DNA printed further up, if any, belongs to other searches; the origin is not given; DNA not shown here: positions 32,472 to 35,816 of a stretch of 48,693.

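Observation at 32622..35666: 1014-aa secreted protein built from 14 copies of an unrecognised acidic Cys-pair repeat (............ ... DATDC)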

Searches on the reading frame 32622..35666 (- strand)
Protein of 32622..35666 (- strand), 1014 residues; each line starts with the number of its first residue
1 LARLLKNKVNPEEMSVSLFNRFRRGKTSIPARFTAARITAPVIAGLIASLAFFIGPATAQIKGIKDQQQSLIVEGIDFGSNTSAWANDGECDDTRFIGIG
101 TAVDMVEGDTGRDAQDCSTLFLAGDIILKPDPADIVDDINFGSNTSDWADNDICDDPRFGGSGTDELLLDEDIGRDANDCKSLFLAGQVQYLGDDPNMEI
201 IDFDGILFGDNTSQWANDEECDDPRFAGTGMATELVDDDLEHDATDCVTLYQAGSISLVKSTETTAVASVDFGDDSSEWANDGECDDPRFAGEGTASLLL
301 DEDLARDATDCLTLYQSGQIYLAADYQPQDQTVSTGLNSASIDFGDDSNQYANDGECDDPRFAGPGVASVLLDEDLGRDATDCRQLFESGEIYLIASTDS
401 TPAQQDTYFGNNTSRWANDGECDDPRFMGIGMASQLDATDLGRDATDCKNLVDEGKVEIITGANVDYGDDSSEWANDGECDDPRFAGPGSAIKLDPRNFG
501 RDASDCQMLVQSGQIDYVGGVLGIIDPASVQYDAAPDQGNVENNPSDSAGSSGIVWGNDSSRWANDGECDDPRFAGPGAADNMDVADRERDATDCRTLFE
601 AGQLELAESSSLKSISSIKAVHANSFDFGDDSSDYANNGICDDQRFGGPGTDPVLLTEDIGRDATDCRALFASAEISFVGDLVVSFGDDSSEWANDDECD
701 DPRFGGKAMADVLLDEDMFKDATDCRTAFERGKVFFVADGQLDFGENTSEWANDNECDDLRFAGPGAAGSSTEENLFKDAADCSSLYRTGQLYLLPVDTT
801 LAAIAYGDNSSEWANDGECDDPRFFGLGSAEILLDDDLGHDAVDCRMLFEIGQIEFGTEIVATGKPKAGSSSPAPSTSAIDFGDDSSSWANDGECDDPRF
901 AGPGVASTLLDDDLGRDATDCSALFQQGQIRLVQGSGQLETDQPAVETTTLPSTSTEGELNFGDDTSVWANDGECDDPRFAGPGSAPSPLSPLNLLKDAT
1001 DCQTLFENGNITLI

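Call 3: search_protein_families(library=pfam, proteins=[window:32622-35666:-], max_evalue=10)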
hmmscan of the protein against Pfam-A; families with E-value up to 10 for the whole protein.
window:32622-35666:- (1014 aa): 1 family
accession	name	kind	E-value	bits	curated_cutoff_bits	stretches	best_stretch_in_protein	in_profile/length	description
PF24142.1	Beta-sand_ComC_1st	-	0.1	13.8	27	1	66-99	11-46/79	EGF-like domain-containing protein ComC first beta-sandwich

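Call 4: search_protein_families(library=ncbifam, proteins=[window:32622-35666:-], max_evalue=10)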
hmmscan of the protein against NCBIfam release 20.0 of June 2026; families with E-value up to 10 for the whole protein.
window:32622-35666:- (1014 aa): 0 families

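Call 6: find_homologous_proteins(query=window:32622-35666:-, max_evalue=0.001)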
Query window:32622-35666:- (1014 aa): 381 proteins with E <= 0.001 among 8000 candidates; the best 120 are listed.
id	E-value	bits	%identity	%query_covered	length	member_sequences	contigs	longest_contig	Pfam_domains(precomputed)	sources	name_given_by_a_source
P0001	0.0e+0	2259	100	99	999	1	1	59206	-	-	-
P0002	0.0e+0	1814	76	87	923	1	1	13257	-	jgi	-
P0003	0.0e+0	1423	62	88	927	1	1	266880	-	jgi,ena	-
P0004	0.0e+0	1363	54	96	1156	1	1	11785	PF17810.7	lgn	-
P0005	0.0e+0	1345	54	99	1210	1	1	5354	-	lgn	-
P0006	0.0e+0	1343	54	96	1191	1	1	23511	-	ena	-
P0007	0.0e+0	1337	47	96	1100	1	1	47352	-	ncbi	-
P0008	0.0e+0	1326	56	95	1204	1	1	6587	-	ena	-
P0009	0.0e+0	1310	54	99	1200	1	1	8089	-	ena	-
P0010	0.0e+0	1287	54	99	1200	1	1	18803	-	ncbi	-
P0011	0.0e+0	1257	48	96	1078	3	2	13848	-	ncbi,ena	-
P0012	0.0e+0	1114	63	58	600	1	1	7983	-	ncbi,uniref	ncbi:hypothetical protein MNBD_ALPHA11-402 [hydrothermal vent metagenome]|uniref:Uncharacterized pro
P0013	0.0e+0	1053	48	79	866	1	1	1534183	-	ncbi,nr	ncbi:MAG: hypothetical protein H6873_01355 [Hyphomicrobiaceae bacterium]|nr:hypothetical protein [Hy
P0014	0.0e+0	1026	63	58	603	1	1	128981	-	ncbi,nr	ncbi:MAG: hypothetical protein L3J21_01930 [Devosiaceae bacterium]|nr:hypothetical protein [Devosiac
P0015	9.0e-286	969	44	94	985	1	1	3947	-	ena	-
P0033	3.1e-175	603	50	53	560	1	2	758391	-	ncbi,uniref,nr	ncbi:hypothetical protein [Devosia nitrariae]|uniref:Uncharacterized protein n=1 Tax=Devosia nitrari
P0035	5.5e-160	553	46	58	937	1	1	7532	PF17648.8,PF00656.28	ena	-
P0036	7.6e-158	546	44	58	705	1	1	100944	PF17648.8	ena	-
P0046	1.4e-130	456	40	61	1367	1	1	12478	PF00691.26,PF01471.24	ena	-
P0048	8.3e-120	420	38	58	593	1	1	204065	-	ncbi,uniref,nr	ncbi:hypothetical protein [Salinibius halmophilus]|uniref:hypothetical protein n=1 Tax=Salinibius ha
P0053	6.7e-112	394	41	27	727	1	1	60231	PF13365.13,PF10459.16,PF00089.33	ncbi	ncbi:MAG: serine protease [Pseudomonadota bacterium]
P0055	1.4e-109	386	47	41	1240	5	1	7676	PF04151.22,PF00656.28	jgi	jgi:hypothetical protein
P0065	1.9e-90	323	36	59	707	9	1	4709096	-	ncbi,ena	-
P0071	7.9e-77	278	47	33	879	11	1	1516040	PF08239.18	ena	-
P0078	5.9e-65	238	42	32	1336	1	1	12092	PF00082.28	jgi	jgi:subtilisin family serine protease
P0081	3.8e-62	229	35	49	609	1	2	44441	-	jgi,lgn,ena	-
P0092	3.0e-59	219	36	25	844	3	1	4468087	PF13365.13,PF02493.27,PF01471.24,PF00089.33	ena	-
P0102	9.0e-58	214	35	42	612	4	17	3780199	-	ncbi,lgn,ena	-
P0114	1.0e-55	208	43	31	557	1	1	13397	PF13606.13,PF13857.13,PF12796.14,PF00023.37,PF13637.13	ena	-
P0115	1.5e-55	207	45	25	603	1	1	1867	PF13827.12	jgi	jgi:hypothetical protein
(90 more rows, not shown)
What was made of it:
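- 381 homologs were found in the word-indexed search (call 6).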

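Call 21: search_protein_families(library=pfam, proteins=[P0035, P0046, P0053, P0055, P0071, P0078, P0092, P0114, P0115, P0081], max_evalue=0.001)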
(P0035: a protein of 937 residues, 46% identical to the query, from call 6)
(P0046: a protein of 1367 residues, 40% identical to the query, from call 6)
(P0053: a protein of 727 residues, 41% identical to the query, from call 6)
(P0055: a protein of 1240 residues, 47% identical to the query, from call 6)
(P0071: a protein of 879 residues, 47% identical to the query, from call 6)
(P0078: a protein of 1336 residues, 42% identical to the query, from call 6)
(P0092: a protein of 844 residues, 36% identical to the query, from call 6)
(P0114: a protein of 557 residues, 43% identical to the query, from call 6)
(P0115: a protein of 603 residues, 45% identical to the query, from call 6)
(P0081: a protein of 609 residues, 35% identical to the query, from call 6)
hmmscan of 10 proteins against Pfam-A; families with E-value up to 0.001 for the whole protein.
P0035 (937 aa): 2 families
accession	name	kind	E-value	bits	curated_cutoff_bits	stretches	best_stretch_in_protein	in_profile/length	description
PF17648.7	Luciferase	-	1.2e-12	48.3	23.7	0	657-677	19-39/63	Luciferase domain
PF00656.27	Peptidase_C14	-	1.7e-10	41.4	21.4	1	29-246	2-232/233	Caspase domain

P0046 (1367 aa): 2 families
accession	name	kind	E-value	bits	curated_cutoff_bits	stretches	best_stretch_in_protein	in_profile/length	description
PF01471.23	PG_binding_1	-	8.8e-17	61.5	23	2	687-736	7-53/57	Putative peptidoglycan binding domain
PF00691.25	OmpA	-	2e-14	54.2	27.2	1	1203-1294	2-91/98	OmpA family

P0053 (727 aa): 3 families
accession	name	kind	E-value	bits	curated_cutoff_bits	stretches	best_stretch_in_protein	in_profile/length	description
PF13365.12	Trypsin_2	-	3.6e-25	89.8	27.6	1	233-364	1-144/144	Trypsin-like peptidase domain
PF00089.32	Trypsin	-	1.4e-07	32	20.6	1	231-367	25-197/220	Trypsin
PF10459.15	Peptidase_S46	-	5.5e-07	29.1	22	0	332-365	617-650/698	Peptidase S46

P0055 (1240 aa): 2 families
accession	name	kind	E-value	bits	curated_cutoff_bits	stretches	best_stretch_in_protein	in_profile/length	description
PF04151.21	PPC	-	2.7e-14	54.2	25.9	2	893-958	3-70/70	Bacterial pre-peptidase C-terminal domain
PF00656.27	Peptidase_C14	-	1.1e-12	48.6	21.4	1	996-1133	5-139/233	Caspase domain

P0071 (879 aa): 1 family
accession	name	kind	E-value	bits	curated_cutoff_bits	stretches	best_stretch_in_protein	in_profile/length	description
PF08239.17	SH3_3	-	3.6e-07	30.7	27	1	194-240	4-51/54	Bacterial SH3 domain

P0078 (1336 aa): 1 family
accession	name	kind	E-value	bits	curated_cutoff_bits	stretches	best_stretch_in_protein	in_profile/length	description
PF00082.27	Peptidase_S8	-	5.3e-23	82.2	21.8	1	956-1176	36-273/288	Subtilase family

P0092 (844 aa): 5 families
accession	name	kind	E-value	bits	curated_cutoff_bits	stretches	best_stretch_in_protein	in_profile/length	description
PF13365.12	Trypsin_2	-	5.2e-24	86.1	27.6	1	360-492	1-144/144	Trypsin-like peptidase domain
PF01471.23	PG_binding_1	-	6.6e-12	45.9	23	1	283-329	3-49/57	Putative peptidoglycan binding domain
PF02493.26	MORN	-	1.1e-10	41.2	22.5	0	135-154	1-20/23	MORN repeat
PF00089.32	Trypsin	-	2.7e-07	31.1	20.6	1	360-500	27-202/220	Trypsin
PF11720.13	Inhibitor_I78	-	0.00027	21.4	23.6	0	53-85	17-49/65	Peptidase inhibitor I78 family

P0114 (557 aa): 6 families
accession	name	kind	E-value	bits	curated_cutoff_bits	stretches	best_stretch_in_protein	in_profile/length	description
PF12796.13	Ank_2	-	1.5e-33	115.6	27.3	4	458-541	1-80/90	Ankyrin repeats (3 copies)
PF00023.36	Ank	-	2.1e-25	87.8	21.1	1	352-384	2-33/33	Ankyrin repeat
PF13637.12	Ank_4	-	2.3e-23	82.2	22.7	3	428-474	4-49/50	Ankyrin repeats (many copies)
PF13857.12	Ank_5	-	1.8e-17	63.7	27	2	344-390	8-53/56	Ankyrin repeats (many copies)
PF13606.12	Ank_3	-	8.2e-16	56.7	22.3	0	487-515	1-29/30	Ankyrin repeat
PF24521.3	Ank_KRIT1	-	0.00053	20.2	80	0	345-394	78-126/149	KRIT1 ankyrin-repeats domain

P0115 (603 aa): 1 family
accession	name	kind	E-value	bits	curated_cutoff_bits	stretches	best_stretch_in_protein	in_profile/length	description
PF13827.11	DUF4189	-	1e-05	26.5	25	0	473-514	1-44/97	Domain of unknown function (DUF4189)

P0081 (609 aa): 0 families
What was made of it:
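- Two homologs (P0035, P0036) get a summed Pfam score of 48 bits to PF17648 'Luciferase' (calls 6, 21).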

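Call 37: find_encoding_contigs(protein=P0003, flank=8000, max_places=2)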
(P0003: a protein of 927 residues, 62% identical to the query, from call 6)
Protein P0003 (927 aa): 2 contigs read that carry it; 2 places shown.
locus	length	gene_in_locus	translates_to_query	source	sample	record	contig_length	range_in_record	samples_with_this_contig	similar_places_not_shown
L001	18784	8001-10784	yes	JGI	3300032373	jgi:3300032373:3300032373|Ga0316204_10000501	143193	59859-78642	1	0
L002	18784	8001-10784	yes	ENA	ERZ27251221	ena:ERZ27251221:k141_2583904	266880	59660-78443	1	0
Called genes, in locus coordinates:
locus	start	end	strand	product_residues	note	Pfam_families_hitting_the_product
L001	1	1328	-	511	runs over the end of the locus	PF02874:ATP-synt_ab_N, PF00006:ATP-synt_ab, PF00306:ATP-synt_ab_C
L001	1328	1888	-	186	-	PF00213:OSCP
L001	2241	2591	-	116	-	-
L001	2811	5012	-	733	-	PF17764:PriA_3primeBD, PF00270:DEAD, PF04851:ResIII, PF00271:Helicase_C (faint), PF18319:Zn_ribbon_PriA, PF18074:PriA_C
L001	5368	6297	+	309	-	PF02899:Phage_int_SAM_1, PF00589:Phage_integrase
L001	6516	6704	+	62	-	-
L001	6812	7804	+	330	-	PF00892:EamA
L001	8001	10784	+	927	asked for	-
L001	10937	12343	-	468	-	PF00890:FAD_binding_2 (weak), PF01134:GIDA (weak), PF01494:FAD_binding_3 (faint), PF07992:Pyr_redox_2, PF12831:FAD_oxidored (weak), PF13738:Pyr_redox_3 (weak), PF00070:Pyr_redox, PF02852:Pyr_redox_dim, +2 more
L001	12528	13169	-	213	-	PF01810:LysE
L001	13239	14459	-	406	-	PF00364:Biotin_lipoyl, PF02817:E3_binding, PF00198:2-oxoacid_dh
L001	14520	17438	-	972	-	PF16078:2-oxogl_dehyd_N, PF00676:E1_dh, PF02779:Transket_pyr, PF16870:OxoGdeHyase_C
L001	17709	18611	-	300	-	PF02629:CoA_binding, PF00549:Ligase_CoA, PF13607:Succ_CoA_lig (weak)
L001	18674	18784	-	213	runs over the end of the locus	-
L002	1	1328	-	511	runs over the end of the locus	PF02874:ATP-synt_ab_N, PF00006:ATP-synt_ab, PF00306:ATP-synt_ab_C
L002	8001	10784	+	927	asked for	-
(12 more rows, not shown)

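Call 38: find_encoding_contigs(protein=P0014, flank=8000, max_places=2)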
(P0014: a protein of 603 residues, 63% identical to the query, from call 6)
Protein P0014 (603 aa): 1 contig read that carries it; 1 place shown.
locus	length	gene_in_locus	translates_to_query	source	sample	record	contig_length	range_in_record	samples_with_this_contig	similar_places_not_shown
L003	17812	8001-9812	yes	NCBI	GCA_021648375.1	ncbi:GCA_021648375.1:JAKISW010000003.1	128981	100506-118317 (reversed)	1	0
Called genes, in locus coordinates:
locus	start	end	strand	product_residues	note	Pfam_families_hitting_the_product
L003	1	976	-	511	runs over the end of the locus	PF02874:ATP-synt_ab_N, PF00006:ATP-synt_ab, PF00306:ATP-synt_ab_C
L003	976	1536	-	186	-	PF00213:OSCP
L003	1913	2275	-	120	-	-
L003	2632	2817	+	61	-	-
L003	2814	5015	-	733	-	PF17764:PriA_3primeBD, PF00270:DEAD, PF04851:ResIII, PF00271:Helicase_C (faint), PF18319:Zn_ribbon_PriA (weak), PF18074:PriA_C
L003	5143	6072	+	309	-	PF02899:Phage_int_SAM_1, PF13495:Phage_int_SAM_4 (weak), PF00589:Phage_integrase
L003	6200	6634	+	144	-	-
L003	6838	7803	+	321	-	PF00892:EamA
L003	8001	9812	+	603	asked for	-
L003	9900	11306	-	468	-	PF00890:FAD_binding_2 (weak), PF01134:GIDA (weak), PF03486:HI0933_like (faint), PF07992:Pyr_redox_2, PF12831:FAD_oxidored (weak), PF13738:Pyr_redox_3, PF00070:Pyr_redox, PF02852:Pyr_redox_dim, +1 more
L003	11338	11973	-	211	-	PF01810:LysE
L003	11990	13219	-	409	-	PF00364:Biotin_lipoyl, PF02817:E3_binding, PF00198:2-oxoacid_dh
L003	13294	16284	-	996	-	PF16078:2-oxogl_dehyd_N, PF00676:E1_dh, PF02779:Transket_pyr, PF16870:OxoGdeHyase_C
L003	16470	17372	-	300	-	PF02629:CoA_binding, PF00549:Ligase_CoA, PF13607:Succ_CoA_lig (faint)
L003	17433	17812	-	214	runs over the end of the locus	-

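Call 39: find_encoding_contigs(protein=P0033, flank=8000, max_places=2)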
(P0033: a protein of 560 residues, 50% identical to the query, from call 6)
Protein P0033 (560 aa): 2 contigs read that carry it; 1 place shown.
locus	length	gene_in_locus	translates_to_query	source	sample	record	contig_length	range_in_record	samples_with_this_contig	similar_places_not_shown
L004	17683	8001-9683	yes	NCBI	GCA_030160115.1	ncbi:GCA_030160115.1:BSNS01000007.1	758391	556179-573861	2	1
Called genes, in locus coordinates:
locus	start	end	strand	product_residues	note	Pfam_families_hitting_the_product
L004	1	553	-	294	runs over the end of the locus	PF00231:ATP-synt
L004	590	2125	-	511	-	PF02874:ATP-synt_ab_N, PF00006:ATP-synt_ab, PF00306:ATP-synt_ab_C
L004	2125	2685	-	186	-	PF00213:OSCP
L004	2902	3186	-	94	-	PF14384:BrnA_antitoxin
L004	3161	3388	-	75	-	PF04365:BrnT_toxin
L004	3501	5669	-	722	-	PF17764:PriA_3primeBD, PF00270:DEAD, PF04851:ResIII (weak), PF00271:Helicase_C (faint), PF18319:Zn_ribbon_PriA, PF18074:PriA_C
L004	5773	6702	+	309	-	PF02899:Phage_int_SAM_1, PF13495:Phage_int_SAM_4 (weak), PF00589:Phage_integrase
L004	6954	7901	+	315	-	PF00892:EamA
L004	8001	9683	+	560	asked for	-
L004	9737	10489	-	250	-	PF00557:Peptidase_M24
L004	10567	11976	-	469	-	PF00890:FAD_binding_2 (weak), PF01134:GIDA, PF01262:AlaDh_PNT_C (faint), PF03486:HI0933_like (faint), PF07992:Pyr_redox_2, PF12831:FAD_oxidored, PF00070:Pyr_redox, PF02852:Pyr_redox_dim, +2 more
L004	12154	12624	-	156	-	-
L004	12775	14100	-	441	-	PF00364:Biotin_lipoyl, PF02817:E3_binding, PF00198:2-oxoacid_dh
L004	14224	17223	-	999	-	PF16078:2-oxogl_dehyd_N, PF00676:E1_dh, PF02779:Transket_pyr, PF16870:OxoGdeHyase_C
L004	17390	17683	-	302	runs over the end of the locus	PF02629:CoA_binding, PF00549:Ligase_CoA, PF13607:Succ_CoA_lig (weak)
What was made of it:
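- Syntenic orthologs occur in independent genomes and metagenomes (calls 37-39).
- Tried and rejected: In Devosiaceae the gene is syntenic but among housekeeping genes (calls 37-39).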

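Call 40: find_encoding_contigs(protein=P0048, flank=7000, max_places=1)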
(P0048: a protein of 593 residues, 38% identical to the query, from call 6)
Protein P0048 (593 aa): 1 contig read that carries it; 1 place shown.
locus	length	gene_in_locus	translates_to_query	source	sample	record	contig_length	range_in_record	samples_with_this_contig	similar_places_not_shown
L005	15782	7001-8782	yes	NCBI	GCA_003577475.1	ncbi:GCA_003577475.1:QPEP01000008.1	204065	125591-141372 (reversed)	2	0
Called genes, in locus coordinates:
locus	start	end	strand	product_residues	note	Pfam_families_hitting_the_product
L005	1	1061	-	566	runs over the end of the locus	PF22494:choice_anch_I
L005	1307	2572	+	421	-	PF01494:FAD_binding_3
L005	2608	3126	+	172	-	PF13302:Acetyltransf_3, PF00583:Acetyltransf_1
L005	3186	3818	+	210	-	PF08818:DUF1801, PF13376:OmdA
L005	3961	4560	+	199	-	PF00583:Acetyltransf_1, PF13508:Acetyltransf_7 (weak), PF13673:Acetyltransf_10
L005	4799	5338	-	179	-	PF00258:Flavodoxin_1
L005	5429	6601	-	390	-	PF22660:RS_preATP-grasp-like, PF02222:ATP-grasp, PF02655:ATP-grasp_3 (weak), PF02786:CPSase_L_D2 (weak), PF07478:Dala_Dala_lig_C (weak), PF21244:PurT_C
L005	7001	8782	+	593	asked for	-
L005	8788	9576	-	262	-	PF04116:FA_hydroxylase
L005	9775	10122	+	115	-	PF00581:Rhodanese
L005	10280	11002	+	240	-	PF00194:Carb_anhydrase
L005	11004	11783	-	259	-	-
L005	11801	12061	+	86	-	PF01371:Trp_repressor, PF13936:HTH_38 (faint), PF13384:HTH_23 (weak)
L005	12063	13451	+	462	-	PF04715:, PF00425:Chorismate_bind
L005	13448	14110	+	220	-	PF00117:GATase, PF07722:Peptidase_C26 (faint)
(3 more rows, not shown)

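Call 41: find_encoding_contigs(protein=P0102, flank=7000, max_places=2)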
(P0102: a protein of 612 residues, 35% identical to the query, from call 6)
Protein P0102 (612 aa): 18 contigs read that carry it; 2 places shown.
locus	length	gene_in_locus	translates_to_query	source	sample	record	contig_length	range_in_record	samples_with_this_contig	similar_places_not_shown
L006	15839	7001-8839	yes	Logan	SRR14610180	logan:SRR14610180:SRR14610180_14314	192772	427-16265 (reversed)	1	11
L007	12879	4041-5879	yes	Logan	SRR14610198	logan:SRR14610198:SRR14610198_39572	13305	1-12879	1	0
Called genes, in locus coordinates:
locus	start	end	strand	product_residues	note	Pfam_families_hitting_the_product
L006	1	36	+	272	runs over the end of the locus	-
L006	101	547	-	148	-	PF01042:Ribonuc_L-PSP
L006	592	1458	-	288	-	-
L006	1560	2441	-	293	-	PF01261:AP_endonuc_2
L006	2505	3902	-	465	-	PF04389:Peptidase_M28, PF01546:Peptidase_M20 (faint)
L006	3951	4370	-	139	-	PF19649:DUF6152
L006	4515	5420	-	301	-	PF05661:DUF808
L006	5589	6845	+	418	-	PF01494:FAD_binding_3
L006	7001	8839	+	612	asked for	-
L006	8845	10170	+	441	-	PF06097:DUF945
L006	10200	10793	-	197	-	-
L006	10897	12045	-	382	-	PF00155:Aminotran_1_2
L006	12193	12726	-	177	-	-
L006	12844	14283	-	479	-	PF02233:PNTB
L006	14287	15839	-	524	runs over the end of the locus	PF05222:AlaDh_PNT_N, PF01262:AlaDh_PNT_C, PF12769:PNTB_4TM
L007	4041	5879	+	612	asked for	-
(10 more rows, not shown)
